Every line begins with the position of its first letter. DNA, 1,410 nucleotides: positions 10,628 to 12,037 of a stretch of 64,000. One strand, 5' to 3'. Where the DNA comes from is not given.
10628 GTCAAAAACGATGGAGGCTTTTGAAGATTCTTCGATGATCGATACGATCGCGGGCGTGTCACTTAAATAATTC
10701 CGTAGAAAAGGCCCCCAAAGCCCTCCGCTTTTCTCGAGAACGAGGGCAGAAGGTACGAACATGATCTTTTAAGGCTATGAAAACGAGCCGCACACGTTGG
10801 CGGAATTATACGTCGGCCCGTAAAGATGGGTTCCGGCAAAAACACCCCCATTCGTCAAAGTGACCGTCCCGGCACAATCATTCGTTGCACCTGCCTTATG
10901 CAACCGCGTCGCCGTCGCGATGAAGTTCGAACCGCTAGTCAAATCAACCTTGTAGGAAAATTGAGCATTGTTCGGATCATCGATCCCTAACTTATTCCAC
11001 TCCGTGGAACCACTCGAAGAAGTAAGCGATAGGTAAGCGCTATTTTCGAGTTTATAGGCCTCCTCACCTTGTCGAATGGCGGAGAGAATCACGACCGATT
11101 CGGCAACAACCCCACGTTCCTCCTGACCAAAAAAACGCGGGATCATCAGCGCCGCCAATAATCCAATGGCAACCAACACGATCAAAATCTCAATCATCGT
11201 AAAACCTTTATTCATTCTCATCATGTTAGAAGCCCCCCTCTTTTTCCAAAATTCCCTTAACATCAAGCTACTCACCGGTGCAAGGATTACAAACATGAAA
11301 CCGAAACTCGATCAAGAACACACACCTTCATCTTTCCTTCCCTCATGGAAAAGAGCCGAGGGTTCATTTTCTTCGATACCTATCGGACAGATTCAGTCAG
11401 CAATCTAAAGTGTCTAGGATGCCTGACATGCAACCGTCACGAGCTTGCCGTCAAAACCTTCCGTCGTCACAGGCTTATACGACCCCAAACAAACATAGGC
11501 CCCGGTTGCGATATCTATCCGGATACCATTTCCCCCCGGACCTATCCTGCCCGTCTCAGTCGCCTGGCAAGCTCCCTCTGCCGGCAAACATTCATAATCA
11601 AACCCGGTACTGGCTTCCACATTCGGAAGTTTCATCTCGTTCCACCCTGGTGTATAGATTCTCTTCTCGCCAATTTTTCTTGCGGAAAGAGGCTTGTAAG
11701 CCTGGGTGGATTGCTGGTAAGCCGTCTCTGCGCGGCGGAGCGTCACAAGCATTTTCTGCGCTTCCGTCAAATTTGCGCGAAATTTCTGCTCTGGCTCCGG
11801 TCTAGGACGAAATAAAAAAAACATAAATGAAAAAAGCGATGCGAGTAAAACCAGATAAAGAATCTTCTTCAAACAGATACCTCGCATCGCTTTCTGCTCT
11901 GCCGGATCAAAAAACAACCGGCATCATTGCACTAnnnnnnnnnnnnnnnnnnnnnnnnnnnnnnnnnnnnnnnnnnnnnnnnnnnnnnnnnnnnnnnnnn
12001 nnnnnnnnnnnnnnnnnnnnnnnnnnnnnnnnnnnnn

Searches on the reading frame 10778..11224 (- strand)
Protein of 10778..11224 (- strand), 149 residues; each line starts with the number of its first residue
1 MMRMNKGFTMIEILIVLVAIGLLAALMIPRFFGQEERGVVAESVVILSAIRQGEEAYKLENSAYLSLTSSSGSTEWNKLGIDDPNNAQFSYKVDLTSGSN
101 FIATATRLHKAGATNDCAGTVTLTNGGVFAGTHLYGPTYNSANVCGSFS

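Call 44: search_protein_families(library=pfam, proteins=[window:10778-11224:-], max_evalue=0.01)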
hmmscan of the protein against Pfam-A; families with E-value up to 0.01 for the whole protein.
seq(149 aa): 1 family
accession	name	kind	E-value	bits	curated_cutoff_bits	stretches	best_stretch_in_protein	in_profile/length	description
PF07963.17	N_methyl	-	1.1e-05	25.2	21.2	1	2-27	1-26/27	Prokaryotic N-terminal methylation motif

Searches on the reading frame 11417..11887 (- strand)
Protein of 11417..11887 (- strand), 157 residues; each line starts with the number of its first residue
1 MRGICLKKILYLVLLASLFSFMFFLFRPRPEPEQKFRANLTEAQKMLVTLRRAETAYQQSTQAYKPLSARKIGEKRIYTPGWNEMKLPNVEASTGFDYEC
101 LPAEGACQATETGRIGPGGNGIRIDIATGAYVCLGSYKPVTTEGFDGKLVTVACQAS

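Call 24: find_encoding_contigs(protein=window:11417-11887:-, flank=2500, max_places=10)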
Protein seq(157 aa) (157 aa): 19 contigs read that carry it; 5 places shown.
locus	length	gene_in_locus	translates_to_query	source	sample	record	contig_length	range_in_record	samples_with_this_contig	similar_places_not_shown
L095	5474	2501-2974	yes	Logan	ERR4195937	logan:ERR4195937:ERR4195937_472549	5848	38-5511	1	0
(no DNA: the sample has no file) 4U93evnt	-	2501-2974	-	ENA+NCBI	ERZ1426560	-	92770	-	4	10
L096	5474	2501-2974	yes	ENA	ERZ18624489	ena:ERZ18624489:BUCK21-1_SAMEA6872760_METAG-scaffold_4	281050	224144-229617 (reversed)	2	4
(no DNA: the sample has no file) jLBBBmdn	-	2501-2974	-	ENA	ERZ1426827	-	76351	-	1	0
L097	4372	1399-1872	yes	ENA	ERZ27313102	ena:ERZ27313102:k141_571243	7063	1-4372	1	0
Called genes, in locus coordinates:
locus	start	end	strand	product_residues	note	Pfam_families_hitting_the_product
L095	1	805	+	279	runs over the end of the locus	?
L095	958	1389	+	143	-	PF07963:N_methyl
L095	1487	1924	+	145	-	PF07963:N_methyl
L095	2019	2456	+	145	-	PF07963:N_methyl (weak)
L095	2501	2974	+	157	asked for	-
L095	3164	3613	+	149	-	PF07963:N_methyl (weak)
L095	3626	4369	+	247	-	PF00072:Response_reg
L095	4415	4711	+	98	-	PF05635:23S_rRNA_IVP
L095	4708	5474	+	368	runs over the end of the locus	?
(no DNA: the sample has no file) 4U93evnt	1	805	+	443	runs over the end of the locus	PF28597:T2SSF_N (faint), PF00482:T2SSF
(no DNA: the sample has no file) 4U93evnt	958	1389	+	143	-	PF07963:N_methyl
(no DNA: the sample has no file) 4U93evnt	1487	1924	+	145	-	PF07963:N_methyl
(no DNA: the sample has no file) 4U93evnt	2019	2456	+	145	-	PF07963:N_methyl (weak)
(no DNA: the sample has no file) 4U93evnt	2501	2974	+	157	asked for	-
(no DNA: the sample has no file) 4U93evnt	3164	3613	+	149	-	PF07963:N_methyl (weak)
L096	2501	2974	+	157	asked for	-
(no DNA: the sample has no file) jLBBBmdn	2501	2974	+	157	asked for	-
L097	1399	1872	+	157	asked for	-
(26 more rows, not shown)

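Call 44: search_protein_families(library=pfam, proteins=[window:11417-11887:-], max_evalue=0.01)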
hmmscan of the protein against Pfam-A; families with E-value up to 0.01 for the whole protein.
seq(157 aa): 0 families
